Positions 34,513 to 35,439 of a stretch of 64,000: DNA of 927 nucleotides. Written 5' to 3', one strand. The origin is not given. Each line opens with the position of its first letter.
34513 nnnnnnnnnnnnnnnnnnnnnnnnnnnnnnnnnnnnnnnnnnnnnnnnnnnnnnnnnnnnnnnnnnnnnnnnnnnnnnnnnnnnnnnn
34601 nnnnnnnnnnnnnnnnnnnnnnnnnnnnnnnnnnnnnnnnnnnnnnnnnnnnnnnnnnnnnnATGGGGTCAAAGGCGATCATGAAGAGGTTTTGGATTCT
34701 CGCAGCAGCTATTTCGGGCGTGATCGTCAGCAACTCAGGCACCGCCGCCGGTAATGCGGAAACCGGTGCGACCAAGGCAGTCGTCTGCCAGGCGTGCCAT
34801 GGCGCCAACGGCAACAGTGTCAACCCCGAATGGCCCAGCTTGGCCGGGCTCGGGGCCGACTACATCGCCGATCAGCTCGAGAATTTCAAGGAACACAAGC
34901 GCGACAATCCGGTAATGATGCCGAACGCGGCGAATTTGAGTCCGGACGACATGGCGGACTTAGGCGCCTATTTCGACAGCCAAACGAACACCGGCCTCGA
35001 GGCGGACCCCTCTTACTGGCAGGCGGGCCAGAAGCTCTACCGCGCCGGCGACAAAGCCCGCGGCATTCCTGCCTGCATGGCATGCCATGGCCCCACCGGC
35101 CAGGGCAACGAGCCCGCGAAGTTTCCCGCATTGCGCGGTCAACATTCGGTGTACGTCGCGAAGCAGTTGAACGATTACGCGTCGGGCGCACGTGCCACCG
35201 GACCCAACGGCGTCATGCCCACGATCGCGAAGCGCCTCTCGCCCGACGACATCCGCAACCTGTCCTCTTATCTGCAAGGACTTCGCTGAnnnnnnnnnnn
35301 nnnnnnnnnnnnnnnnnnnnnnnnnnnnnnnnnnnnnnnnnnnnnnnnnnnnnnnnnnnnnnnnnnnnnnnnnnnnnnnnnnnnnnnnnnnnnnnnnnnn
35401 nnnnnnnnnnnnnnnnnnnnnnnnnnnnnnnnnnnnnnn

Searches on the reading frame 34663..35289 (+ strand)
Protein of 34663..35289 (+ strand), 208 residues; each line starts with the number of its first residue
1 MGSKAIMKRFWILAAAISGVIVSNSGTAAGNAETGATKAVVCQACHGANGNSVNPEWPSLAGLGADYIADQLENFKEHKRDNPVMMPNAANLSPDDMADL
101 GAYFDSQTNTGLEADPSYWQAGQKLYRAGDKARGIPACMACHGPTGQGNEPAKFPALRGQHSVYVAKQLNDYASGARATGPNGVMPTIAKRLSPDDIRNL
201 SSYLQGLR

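Call 58: search_protein_families(library=pfam, proteins=[window:34663-35289:+], max_evalue=0.00001)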
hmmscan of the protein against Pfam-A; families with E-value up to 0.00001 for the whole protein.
window:34663-35289:+ (208 aa): 2 families
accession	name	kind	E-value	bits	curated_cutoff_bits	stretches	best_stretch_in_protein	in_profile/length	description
PF00034.26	Cytochrom_C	-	7.5e-20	72.5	21.3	2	121-207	3-89/90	Cytochrome c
PF13442.11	Cytochrome_CBB3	-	6.5e-14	52.5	27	1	120-204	4-68/68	Cytochrome C oxidase, cbb3-type, subunit III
